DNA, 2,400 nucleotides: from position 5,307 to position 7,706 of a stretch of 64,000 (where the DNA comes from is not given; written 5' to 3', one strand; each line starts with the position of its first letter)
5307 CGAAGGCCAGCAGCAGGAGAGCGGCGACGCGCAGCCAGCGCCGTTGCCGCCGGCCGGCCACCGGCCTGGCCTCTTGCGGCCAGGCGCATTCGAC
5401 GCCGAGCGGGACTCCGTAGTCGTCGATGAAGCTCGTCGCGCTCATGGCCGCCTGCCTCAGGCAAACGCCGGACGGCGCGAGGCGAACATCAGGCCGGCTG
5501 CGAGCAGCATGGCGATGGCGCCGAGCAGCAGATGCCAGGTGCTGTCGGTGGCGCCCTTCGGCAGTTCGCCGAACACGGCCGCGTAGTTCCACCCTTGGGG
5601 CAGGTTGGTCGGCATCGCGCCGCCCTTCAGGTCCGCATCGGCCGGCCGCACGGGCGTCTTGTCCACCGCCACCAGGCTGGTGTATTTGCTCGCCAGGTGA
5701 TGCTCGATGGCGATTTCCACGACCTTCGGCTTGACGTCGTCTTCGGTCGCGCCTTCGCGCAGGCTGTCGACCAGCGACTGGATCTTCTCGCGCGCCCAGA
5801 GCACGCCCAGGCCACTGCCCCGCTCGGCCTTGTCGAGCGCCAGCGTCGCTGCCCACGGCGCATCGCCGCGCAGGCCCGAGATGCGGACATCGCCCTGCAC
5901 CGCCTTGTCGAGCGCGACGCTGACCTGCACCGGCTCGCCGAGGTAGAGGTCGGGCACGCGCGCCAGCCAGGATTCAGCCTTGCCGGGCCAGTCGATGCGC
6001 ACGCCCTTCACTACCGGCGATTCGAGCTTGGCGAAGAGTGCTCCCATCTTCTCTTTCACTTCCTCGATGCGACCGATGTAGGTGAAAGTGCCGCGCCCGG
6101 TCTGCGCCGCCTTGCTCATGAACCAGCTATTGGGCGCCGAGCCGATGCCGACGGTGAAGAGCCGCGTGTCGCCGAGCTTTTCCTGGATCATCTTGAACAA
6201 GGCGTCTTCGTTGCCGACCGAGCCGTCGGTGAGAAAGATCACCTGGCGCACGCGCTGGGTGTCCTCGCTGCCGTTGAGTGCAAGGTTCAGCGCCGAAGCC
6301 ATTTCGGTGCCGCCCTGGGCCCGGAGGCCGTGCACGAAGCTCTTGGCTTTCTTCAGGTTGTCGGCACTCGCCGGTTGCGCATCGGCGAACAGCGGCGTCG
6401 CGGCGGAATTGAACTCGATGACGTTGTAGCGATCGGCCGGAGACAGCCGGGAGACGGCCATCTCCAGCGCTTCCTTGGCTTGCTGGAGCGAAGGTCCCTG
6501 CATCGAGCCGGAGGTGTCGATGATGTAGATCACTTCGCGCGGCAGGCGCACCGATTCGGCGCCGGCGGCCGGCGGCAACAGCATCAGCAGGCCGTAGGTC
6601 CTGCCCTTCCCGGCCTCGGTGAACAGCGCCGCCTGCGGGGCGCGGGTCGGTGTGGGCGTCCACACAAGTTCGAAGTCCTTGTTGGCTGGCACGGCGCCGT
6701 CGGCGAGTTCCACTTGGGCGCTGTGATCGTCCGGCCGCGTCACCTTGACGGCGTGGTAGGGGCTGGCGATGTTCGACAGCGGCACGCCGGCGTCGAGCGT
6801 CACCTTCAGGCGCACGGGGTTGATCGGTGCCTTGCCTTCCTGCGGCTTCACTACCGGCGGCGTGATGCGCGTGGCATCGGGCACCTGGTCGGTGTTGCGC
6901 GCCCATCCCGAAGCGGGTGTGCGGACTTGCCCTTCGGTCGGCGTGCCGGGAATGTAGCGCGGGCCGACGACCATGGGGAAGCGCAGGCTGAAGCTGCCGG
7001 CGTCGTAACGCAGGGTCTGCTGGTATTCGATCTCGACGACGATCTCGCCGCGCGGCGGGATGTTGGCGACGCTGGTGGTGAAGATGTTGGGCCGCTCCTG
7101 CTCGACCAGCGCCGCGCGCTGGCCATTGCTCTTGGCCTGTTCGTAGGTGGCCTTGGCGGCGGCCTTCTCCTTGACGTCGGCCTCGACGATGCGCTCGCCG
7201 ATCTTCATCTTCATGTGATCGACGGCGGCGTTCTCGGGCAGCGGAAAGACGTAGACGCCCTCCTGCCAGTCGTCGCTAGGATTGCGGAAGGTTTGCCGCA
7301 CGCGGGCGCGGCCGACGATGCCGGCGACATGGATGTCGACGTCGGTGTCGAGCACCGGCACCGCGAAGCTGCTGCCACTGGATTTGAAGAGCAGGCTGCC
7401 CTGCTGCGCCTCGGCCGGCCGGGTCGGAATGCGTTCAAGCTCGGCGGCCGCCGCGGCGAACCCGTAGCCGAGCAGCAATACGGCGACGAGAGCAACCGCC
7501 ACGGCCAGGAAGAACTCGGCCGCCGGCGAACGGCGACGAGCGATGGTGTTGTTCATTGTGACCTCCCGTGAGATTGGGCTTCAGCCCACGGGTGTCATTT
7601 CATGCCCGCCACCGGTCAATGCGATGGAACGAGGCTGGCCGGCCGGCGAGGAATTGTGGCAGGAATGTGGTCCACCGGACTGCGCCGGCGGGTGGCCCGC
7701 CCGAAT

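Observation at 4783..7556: Gram-negative sortase with a dedicated VIT-vWA substrate whose sorting motif reads LPKGAT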

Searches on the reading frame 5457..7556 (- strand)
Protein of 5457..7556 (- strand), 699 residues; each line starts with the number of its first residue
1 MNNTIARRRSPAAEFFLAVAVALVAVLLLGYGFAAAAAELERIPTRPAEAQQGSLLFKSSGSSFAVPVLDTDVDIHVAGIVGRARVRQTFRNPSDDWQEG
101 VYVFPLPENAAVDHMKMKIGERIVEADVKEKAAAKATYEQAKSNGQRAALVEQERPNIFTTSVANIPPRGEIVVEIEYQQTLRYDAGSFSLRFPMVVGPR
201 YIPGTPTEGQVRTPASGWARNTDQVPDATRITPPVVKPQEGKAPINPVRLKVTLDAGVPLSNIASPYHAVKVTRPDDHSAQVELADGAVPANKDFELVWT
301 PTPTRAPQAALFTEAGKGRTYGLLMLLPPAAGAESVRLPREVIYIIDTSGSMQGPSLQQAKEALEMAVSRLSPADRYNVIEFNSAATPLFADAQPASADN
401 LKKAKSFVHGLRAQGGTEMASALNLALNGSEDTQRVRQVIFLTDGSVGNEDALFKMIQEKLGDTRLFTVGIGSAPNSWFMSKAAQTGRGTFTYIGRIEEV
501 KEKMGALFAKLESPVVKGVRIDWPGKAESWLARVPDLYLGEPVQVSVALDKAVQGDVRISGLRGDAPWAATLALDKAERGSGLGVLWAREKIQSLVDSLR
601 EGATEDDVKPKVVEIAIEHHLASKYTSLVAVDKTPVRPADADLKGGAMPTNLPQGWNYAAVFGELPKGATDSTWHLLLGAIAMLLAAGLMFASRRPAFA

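Call 4: search_protein_families(library=ncbifam, proteins=[window:5457-7556:-], max_evalue=0.01)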
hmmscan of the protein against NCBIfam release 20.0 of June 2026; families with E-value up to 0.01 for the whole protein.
window:5457-7556:- (699 aa): 4 families
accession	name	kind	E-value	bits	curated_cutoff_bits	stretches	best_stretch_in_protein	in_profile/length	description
TIGR03788.1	marine_srt_targ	equivalog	3.5e-243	808.6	551.65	1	69-695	1-629/629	marine proteobacterial sortase target protein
TIGR03436.1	acidobact_VWFA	subfamily_domain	0.00054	19.5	81.25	1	333-430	61-169/324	VWA domain-containing protein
TIGR02442.1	Cob-chelat-sub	hypoth_equivalog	0.0013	17.3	779.45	1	340-447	473-583/641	putative cobaltochelatase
TIGR02031.1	BchD-ChlD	equivalog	0.0018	17.1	499.55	1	342-445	426-530/608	magnesium chelatase ATPase subunit D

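Call 5: search_protein_families(library=pfam, proteins=[window:5457-7556:-], max_evalue=0.01)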
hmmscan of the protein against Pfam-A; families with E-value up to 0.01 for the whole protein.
window:5457-7556:- (699 aa): 6 families
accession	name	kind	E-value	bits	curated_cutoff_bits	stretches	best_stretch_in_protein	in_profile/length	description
PF08487.16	VIT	-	3.9e-37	127.3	26.5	1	70-178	3-111/111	Vault protein inter-alpha-trypsin domain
PF13768.12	VWA_3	-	1.5e-22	80.7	27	1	341-491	2-153/155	von Willebrand factor type A domain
PF13519.12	VWA_2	-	3.5e-15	57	27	1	342-445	1-106/107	von Willebrand factor type A domain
PF00092.34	VWA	-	5.7e-14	53.2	23.8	1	342-491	2-159/174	von Willebrand factor type A domain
PF13757.12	VIT_2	-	1.9e-11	44.1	23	1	63-131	9-77/78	Vault protein inter-alpha-trypsin domain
PF05762.20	VWA_CoxE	-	0.0004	20.3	26.4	1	338-449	55-163/222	VWA domain containing CoxE-like protein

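Call 6: find_homologous_proteins(query=window:5457-7556:-, max_evalue=1e-10)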
Query window:5457-7556:- (699 aa): 7994 proteins with E <= 1e-10 among 8000 candidates; the best 120 are listed.
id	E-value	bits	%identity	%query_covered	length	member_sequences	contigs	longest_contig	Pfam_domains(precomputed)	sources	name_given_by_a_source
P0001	0.0e+0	1548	100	100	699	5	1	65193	PF13768.13,PF13757.13,PF00092.35,PF13519.13,PF08487.17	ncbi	-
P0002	0.0e+0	1277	81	100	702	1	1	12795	PF13768.13,PF13757.13,PF00092.35,PF13519.13,PF08487.17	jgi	jgi:Ca-activated chloride channel homolog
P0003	0.0e+0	1217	79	100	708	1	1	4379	PF13768.13,PF13757.13,PF00092.35,PF13519.13,PF08487.17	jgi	jgi:Ca-activated chloride channel homolog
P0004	0.0e+0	1208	78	100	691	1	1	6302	PF13768.13,PF13757.13,PF00092.35,PF13519.13,PF08487.17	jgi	-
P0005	0.0e+0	1206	77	100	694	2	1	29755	PF13768.13,PF13757.13,PF00092.35,PF13519.13,PF08487.17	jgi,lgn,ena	-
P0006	0.0e+0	1199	77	100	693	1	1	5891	PF13768.13,PF13757.13,PF00092.35,PF13519.13,PF08487.17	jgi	jgi:Ca-activated chloride channel homolog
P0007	0.0e+0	1194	78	100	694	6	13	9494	PF13768.13,PF13757.13,PF00092.35,PF13519.13,PF08487.17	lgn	-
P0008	0.0e+0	1156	75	100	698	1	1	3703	PF13768.13,PF13757.13,PF00092.35,PF13519.13,PF08487.17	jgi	jgi:Ca-activated chloride channel family protein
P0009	0.0e+0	1151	75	100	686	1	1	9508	PF13768.13,PF13757.13,PF00092.35,PF13519.13,PF08487.17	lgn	-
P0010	0.0e+0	1145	74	97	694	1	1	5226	PF13768.13,PF13757.13,PF00092.35,PF13519.13,PF08487.17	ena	-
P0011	0.0e+0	1143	75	98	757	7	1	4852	PF13768.13,PF13757.13,PF00092.35,PF13519.13,PF08487.17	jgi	jgi:Ca-activated chloride channel family protein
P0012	0.0e+0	1072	70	100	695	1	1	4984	PF13768.13,PF13757.13,PF00092.35,PF13519.13,PF08487.17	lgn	-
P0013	0.0e+0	1061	69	97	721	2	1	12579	PF13768.13,PF13757.13,PF00092.35,PF13519.13,PF08487.17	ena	-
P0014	6.8e-297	1004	67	98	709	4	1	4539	PF13768.13,PF13757.13,PF00092.35,PF13519.13,PF08487.17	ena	-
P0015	7.5e-297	1004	68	94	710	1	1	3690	PF13768.13,PF13757.13,PF00092.35,PF13519.13,PF08487.17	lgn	-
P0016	7.8e-297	1004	68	94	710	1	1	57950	PF13768.13,PF13757.13,PF00092.35,PF13519.13,PF08487.17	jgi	jgi:Ca-activated chloride channel family protein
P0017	1.0e-296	1004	69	94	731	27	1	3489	PF13768.13,PF13757.13,PF00092.35,PF13519.13,PF08487.17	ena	-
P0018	3.5e-296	1002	67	98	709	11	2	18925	PF13768.13,PF13757.13,PF00092.35,PF13519.13,PF08487.17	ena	-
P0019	7.2e-296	1001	67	98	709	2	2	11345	PF13768.13,PF13757.13,PF00092.35,PF13519.13,PF08487.17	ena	-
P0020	1.1e-295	1000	67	97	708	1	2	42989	PF13768.13,PF13757.13,PF00092.35,PF13519.13,PF08487.17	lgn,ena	-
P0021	1.5e-295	1000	68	97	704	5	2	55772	PF13768.13,PF13757.13,PF00092.35,PF13519.13,PF08487.17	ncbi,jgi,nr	ncbi:MAG: marine proteobacterial sortase target protein [Betaproteobacteria bacterium]|jgi:Ca-activa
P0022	1.7e-295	1000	68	94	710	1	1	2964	PF13768.13,PF13757.13,PF00092.35,PF13519.13,PF08487.17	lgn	-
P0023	1.8e-295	1000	68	97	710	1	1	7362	PF13768.13,PF13757.13,PF00092.35,PF13519.13,PF08487.17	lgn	-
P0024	2.2e-295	999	67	96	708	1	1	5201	PF13768.13,PF13757.13,PF00092.35,PF13519.13,PF08487.17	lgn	-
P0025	5.3e-295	998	68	94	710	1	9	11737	PF13768.13,PF13757.13,PF00092.35,PF13519.13,PF08487.17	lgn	-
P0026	6.0e-295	998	68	97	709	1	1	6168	PF13768.13,PF13757.13,PF00092.35,PF13519.13,PF08487.17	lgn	-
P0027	1.6e-294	997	67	98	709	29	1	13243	PF13768.13,PF13757.13,PF00092.35,PF13519.13,PF08487.17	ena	-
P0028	4.3e-294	995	67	97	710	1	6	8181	PF13768.13,PF13757.13,PF00092.35,PF13519.13,PF08487.17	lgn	-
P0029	5.5e-294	995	68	97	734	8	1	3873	PF13768.13,PF13757.13,PF00092.35,PF13519.13,PF08487.17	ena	-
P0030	1.7e-293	993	68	94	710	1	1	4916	PF13768.13,PF13757.13,PF00092.35,PF13519.13,PF08487.17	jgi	-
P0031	2.8e-293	992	68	94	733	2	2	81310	PF13768.13,PF13757.13,PF00092.35,PF13519.13,PF08487.17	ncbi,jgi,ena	-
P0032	2.8e-293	992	67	97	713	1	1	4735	PF13768.13,PF13757.13,PF00092.35,PF13519.13,PF08487.17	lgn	-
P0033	6.3e-293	991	67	98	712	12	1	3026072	PF13768.13,PF13757.13,PF00092.35,PF13519.13,PF08487.17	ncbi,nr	ncbi:MAG: marine proteobacterial sortase target protein [Zoogloeaceae bacterium]|nr:marine proteobac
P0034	7.7e-293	991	66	97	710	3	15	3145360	PF13768.13,PF13757.13,PF00092.35,PF13519.13,PF08487.17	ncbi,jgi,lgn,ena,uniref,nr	ncbi:MAG: marine proteobacterial sortase target protein [Rhodocyclaceae bacterium]|uniref:Marine pro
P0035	1.1e-292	990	68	94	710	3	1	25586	PF13768.13,PF13757.13,PF00092.35,PF13519.13,PF08487.17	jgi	-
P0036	1.3e-292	990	67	98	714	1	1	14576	PF13768.13,PF13757.13,PF00092.35,PF13519.13,PF08487.17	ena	-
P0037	1.5e-292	990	68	94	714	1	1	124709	PF13768.13,PF13757.13,PF00092.35,PF13519.13,PF08487.17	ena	-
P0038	2.2e-292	989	67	94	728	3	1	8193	PF13768.13,PF13757.13,PF00092.35,PF13519.13,PF08487.17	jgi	jgi:Ca-activated chloride channel family protein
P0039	2.3e-292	989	66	98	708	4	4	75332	PF13768.13,PF13757.13,PF00092.35,PF13519.13,PF08487.17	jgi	jgi:Ca-activated chloride channel family protein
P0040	2.4e-292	989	67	98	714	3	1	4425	PF13768.13,PF13757.13,PF00092.35,PF13519.13,PF08487.17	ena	-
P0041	2.4e-292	989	67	98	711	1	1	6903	PF13768.13,PF13757.13,PF00092.35,PF13519.13,PF08487.17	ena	-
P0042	3.6e-292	989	66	98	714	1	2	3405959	PF13768.13,PF13757.13,PF00092.35,PF13519.13,PF08487.17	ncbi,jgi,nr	ncbi:MAG: marine proteobacterial sortase target protein [Denitratisoma sp.]|nr:marine proteobacteria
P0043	5.4e-292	988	67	94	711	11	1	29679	PF13768.13,PF13757.13,PF00092.35,PF13519.13,PF08487.17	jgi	jgi:Ca-activated chloride channel family protein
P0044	8.3e-292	988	67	98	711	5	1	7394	PF13768.13,PF13757.13,PF00092.35,PF13519.13,PF08487.17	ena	-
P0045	8.8e-292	987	67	98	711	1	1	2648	PF13768.13,PF13757.13,PF00092.35,PF13519.13,PF08487.17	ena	-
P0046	1.1e-291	987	67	97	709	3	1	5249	PF13768.13,PF13757.13,PF00092.35,PF13519.13,PF08487.17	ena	-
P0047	1.1e-291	987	67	97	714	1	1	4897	PF13768.13,PF13757.13,PF00092.35,PF13519.13,PF08487.17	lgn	-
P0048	2.7e-291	986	67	98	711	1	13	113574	PF13768.13,PF13757.13,PF00092.35,PF13519.13,PF08487.17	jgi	jgi:Ca-activated chloride channel family protein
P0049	3.2e-291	986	66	97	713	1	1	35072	PF13768.13,PF13757.13,PF00092.35,PF13519.13,PF08487.17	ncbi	-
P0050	5.5e-291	985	67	94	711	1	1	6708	PF13768.13,PF13757.13,PF00092.35,PF13519.13,PF08487.17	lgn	-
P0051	6.6e-291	985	67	97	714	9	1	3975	PF13768.13,PF13757.13,PF00092.35,PF13519.13,PF08487.17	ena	-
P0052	9.8e-291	984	66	98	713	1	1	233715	PF13768.13,PF13757.13,PF00092.35,PF13519.13,PF08487.17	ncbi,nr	ncbi:MAG: marine proteobacterial sortase target protein [Burkholderiales bacterium]|nr:marine proteo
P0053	1.4e-290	984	67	97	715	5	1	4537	PF13768.13,PF13757.13,PF00092.35,PF13519.13,PF08487.17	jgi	jgi:Vault protein inter-alpha-trypsin./von Willebrand factor type A domain.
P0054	1.9e-290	983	67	94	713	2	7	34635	PF13768.13,PF13757.13,PF00092.35,PF13519.13,PF08487.17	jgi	jgi:Ca-activated chloride channel family protein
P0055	3.9e-290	982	66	98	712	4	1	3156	PF13768.13,PF13757.13,PF00092.35,PF13519.13,PF08487.17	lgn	-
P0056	1.1e-289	981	67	97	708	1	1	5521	PF13768.13,PF13757.13,PF00092.35,PF13519.13,PF08487.17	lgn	-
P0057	1.5e-289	980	66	98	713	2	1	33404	PF13768.13,PF13757.13,PF00092.35,PF13519.13,PF08487.17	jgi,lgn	-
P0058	1.9e-289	980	65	94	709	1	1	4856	PF13768.13,PF13757.13,PF00092.35,PF13519.13,PF08487.17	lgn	-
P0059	2.1e-289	980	65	94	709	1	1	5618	PF13768.13,PF13757.13,PF00092.35,PF13519.13,PF08487.17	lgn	-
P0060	6.6e-289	978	66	97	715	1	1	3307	PF13768.13,PF13757.13,PF00092.35,PF13519.13,PF08487.17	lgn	-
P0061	9.5e-289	977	67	94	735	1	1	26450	PF13768.13,PF13757.13,PF00092.35,PF13519.13,PF08487.17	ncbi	-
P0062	6.8e-288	975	67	94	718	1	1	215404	PF13768.13,PF13757.13,PF00092.35,PF13519.13,PF08487.17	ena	-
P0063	1.1e-287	974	67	94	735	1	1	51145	PF13768.13,PF13757.13,PF00092.35,PF13519.13,PF08487.17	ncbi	-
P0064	2.0e-287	973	65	98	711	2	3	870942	PF13768.13,PF13757.13,PF00092.35,PF13519.13,PF08487.17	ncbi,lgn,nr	ncbi:MAG: marine proteobacterial sortase target protein [Zoogloeaceae bacterium]|nr:marine proteobac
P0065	2.7e-287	973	66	94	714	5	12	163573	PF13768.13,PF13757.13,PF00092.35,PF13519.13,PF08487.17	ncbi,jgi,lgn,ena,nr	ncbi:MAG: hypothetical protein EFKGCFLK_00033 [Rhodocyclaceae bacterium]|nr:hypothetical protein [Rh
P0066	1.0e-286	971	66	97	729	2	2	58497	PF13768.13,PF13757.13,PF00092.35,PF13519.13,PF08487.17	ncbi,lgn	-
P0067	1.2e-286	971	66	97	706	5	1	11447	PF13768.13,PF13757.13,PF00092.35,PF13519.13,PF08487.17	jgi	jgi:Ca-activated chloride channel family protein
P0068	4.5e-286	969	65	96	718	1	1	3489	PF13768.13,PF13757.13,PF00092.35,PF13519.13,PF08487.17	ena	-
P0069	5.4e-286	968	66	97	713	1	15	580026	PF13768.13,PF13757.13,PF00092.35,PF13519.13,PF08487.17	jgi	jgi:Ca-activated chloride channel family protein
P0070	4.7e-284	962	66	94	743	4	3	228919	PF13768.13,PF13757.13,PF00092.35,PF13519.13,PF08487.17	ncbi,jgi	ncbi:MAG: marine proteobacterial sortase target protein [Rhodocyclaceae bacterium]|jgi:Ca-activated 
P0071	7.3e-282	955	64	98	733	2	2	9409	PF13768.13,PF13757.13,PF00092.35,PF13519.13,PF08487.17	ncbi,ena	-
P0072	5.1e-281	952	65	94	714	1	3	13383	PF13768.13,PF13757.13,PF00092.35,PF13519.13,PF08487.17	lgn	-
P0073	5.5e-281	952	66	98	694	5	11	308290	PF13768.13,PF13757.13,PF00092.35,PF13519.13,PF08487.17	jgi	jgi:Ca-activated chloride channel family protein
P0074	6.1e-281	952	65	98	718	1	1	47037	PF13768.13,PF13757.13,PF00092.35,PF13519.13,PF08487.17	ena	-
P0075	1.4e-280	951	65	96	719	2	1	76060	PF13768.13,PF13757.13,PF00092.35,PF13519.13,PF08487.17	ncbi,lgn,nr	ncbi:MAG: marine proteobacterial sortase target protein [Zoogloeaceae bacterium]|nr:marine proteobac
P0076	1.5e-280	950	66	94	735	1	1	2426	PF13768.13,PF13757.13,PF00092.35,PF13519.13,PF08487.17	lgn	-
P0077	5.3e-280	949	66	97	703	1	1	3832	PF13768.13,PF13757.13,PF00092.35,PF13519.13,PF08487.17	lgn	-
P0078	6.6e-280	948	65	94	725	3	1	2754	PF13768.13,PF13757.13,PF00092.35,PF13519.13,PF08487.17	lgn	-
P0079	1.4e-277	941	64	97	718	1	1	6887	PF13768.13,PF13757.13,PF00092.35,PF13519.13,PF05762.21,PF08487.17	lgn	-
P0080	1.4e-277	941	65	98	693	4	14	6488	PF13768.13,PF13757.13,PF00092.35,PF13519.13,PF08487.17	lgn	-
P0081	3.3e-277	939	65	94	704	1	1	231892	PF13768.13,PF13757.13,PF00092.35,PF13519.13,PF08487.17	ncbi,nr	ncbi:MAG: marine proteobacterial sortase target protein [Rhodocyclales bacterium]|nr:marine proteoba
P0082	4.9e-277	939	65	98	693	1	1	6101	PF13768.13,PF13757.13,PF00092.35,PF13519.13,PF08487.17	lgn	-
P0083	6.3e-277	938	65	97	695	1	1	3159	PF13768.13,PF13757.13,PF00092.35,PF13519.13,PF08487.17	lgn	-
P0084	1.0e-276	938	66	94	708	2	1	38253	PF13768.13,PF13757.13,PF00092.35,PF13519.13,PF08487.17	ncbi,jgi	-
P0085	9.4e-274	928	64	97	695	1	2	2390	PF13768.13,PF13757.13,PF00092.35,PF13519.13,PF08487.17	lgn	-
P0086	7.7e-272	922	63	94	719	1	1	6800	PF13768.13,PF13757.13,PF00092.35,PF13519.13,PF08487.17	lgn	-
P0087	1.3e-271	921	63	94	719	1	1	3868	PF13768.13,PF13757.13,PF00092.35,PF13519.13,PF08487.17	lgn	-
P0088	2.1e-271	920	64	93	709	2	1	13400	PF13768.13,PF13757.13,PF00092.35,PF13519.13,PF08487.17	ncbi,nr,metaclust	ncbi:MAG: marine proteobacterial sortase target protein [Betaproteobacteria bacterium RIFCSPLOWO2_02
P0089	9.4e-271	918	61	97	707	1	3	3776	PF13768.13,PF13757.13,PF00092.35,PF13519.13,PF08487.17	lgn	-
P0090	2.9e-270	916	62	93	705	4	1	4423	PF13768.13,PF13757.13,PF00092.35,PF13519.13,PF08487.17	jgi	jgi:Ca-activated chloride channel family protein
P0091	4.5e-270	916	62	95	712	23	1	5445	PF13768.13,PF13757.13,PF00092.35,PF13519.13,PF08487.17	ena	-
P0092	1.4e-269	914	62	94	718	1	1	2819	PF13768.13,PF13757.13,PF00092.35,PF13519.13,PF08487.17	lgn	-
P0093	1.8e-268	910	61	99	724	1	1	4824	PF13768.13,PF13757.13,PF00092.35,PF13519.13,PF08487.17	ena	-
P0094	2.4e-268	910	62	97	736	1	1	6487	PF13768.13,PF13757.13,PF00092.35,PF13519.13,PF08487.17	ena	-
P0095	4.3e-268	909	62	95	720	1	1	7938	PF13768.13,PF13757.13,PF00092.35,PF13519.13,PF08487.17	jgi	-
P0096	1.7e-267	907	63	92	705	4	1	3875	PF13768.13,PF13757.13,PF00092.35,PF13519.13,PF08487.17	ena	-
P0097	1.9e-267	907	60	95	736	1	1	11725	PF13768.13,PF13757.13,PF00092.35,PF13519.13,PF08487.17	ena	-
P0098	3.1e-267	906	61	98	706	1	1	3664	PF13768.13,PF13757.13,PF00092.35,PF13519.13,PF08487.17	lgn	-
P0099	4.8e-267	906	61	94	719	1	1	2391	PF13768.13,PF13757.13,PF00092.35,PF13519.13,PF08487.17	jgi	-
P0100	1.7e-266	904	60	97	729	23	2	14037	PF13768.13,PF13757.13,PF00092.35,PF13519.13,PF08487.17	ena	-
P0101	1.6e-265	901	62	92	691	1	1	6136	PF13768.13,PF13757.13,PF00092.35,PF13519.13,PF08487.17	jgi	jgi:Ca-activated chloride channel family protein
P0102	1.8e-265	901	61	96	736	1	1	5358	PF13768.13,PF13757.13,PF00092.35,PF13519.13,PF08487.17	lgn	-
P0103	4.9e-265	899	61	95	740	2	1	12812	PF13768.13,PF13757.13,PF00092.35,PF13519.13,PF08487.17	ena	-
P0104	8.6e-265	898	61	98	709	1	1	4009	PF13768.13,PF13757.13,PF00092.35,PF13519.13,PF08487.17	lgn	-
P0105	9.3e-265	898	63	94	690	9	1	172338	PF13768.13,PF13757.13,PF00092.35,PF13519.13,PF08487.17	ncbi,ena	-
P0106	1.1e-264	898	64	89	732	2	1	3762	PF13768.13,PF13757.13,PF00092.35,PF13519.13,PF08487.17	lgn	-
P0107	2.6e-264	897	62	90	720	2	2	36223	PF13768.13,PF13757.13,PF00092.35,PF13519.13,PF08487.17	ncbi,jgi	jgi:Ca-activated chloride channel family protein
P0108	5.5e-264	896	60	95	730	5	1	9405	PF13768.13,PF13757.13,PF00092.35,PF13519.13,PF08487.17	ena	-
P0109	2.1e-263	894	60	97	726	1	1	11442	PF13768.13,PF13757.13,PF00092.35,PF13519.13,PF08487.17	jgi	-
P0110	5.6e-263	892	61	96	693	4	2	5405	PF13768.13,PF13757.13,PF00092.35,PF13519.13,PF08487.17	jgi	jgi:Ca-activated chloride channel family protein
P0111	6.8e-263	892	61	96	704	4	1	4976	PF13768.13,PF13757.13,PF00092.35,PF13519.13,PF08487.17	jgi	jgi:Ca-activated chloride channel family protein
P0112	1.0e-262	891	60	97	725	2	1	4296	PF13768.13,PF13757.13,PF00092.35,PF13519.13,PF08487.17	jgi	-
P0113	1.0e-262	891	63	94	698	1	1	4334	PF13768.13,PF13757.13,PF00092.35,PF13519.13,PF08487.17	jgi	jgi:Ca-activated chloride channel family protein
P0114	1.2e-262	891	63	90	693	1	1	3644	PF13768.13,PF13757.13,PF00092.35,PF13519.13,PF08487.17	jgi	jgi:Ca-activated chloride channel family protein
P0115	3.9e-262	890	60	97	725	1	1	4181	PF13768.13,PF13757.13,PF00092.35,PF13519.13,PF08487.17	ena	-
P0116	4.4e-262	889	63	90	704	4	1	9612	PF13768.13,PF13757.13,PF00092.35,PF13519.13,PF05762.21,PF08487.17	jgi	jgi:Ca-activated chloride channel family protein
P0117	4.8e-262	889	60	97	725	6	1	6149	PF13768.13,PF13757.13,PF00092.35,PF13519.13,PF08487.17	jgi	-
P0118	6.7e-262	889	63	90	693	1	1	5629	PF13768.13,PF13757.13,PF00092.35,PF13519.13,PF08487.17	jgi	jgi:Ca-activated chloride channel family protein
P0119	8.0e-262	888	64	89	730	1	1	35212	PF13768.13,PF13757.13,PF00092.35,PF13519.13,PF08487.17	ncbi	ncbi:MAG: marine proteobacterial sortase target protein [Burkholderiales bacterium]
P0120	8.7e-262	888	59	97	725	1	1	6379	PF13768.13,PF13757.13,PF00092.35,PF13519.13,PF08487.17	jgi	-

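Call 13: find_encoding_contigs(protein=P0001, flank=10000, max_places=3)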
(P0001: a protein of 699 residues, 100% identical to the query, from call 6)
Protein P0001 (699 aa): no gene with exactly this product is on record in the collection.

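Call 25: search_protein_representatives(protein=window:5457-7556:-)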
Query: 699 residues. Proteins with E-value up to 0.001 (for the whole library): 29455; up to 1e-10: 15574; up to 1e-30: 6742. The best 150 are listed.
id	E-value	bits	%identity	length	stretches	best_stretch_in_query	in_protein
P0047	3.6e-292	987.1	68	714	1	16-696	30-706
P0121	2.6e-241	819.0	57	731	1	17-695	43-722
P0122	3.8e-211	719.4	54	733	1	16-694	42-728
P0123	2.9e-208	709.8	51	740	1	13-697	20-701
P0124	3.0e-207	706.5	54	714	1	14-697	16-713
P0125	6.4e-207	705.4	55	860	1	33-664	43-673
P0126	5.4e-202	689.1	52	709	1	41-686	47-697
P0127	8.8e-200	681.8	51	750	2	18-670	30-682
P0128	1.4e-195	667.9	50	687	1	38-690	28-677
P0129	1.2e-194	664.8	52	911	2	228-697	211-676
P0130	4.9e-189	646.3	48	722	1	35-689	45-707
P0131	5.2e-188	642.9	50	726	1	22-665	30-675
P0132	1.8e-187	641.1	49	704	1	45-695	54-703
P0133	1.3e-186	638.3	47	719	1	23-686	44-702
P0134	2.0e-186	637.7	51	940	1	46-659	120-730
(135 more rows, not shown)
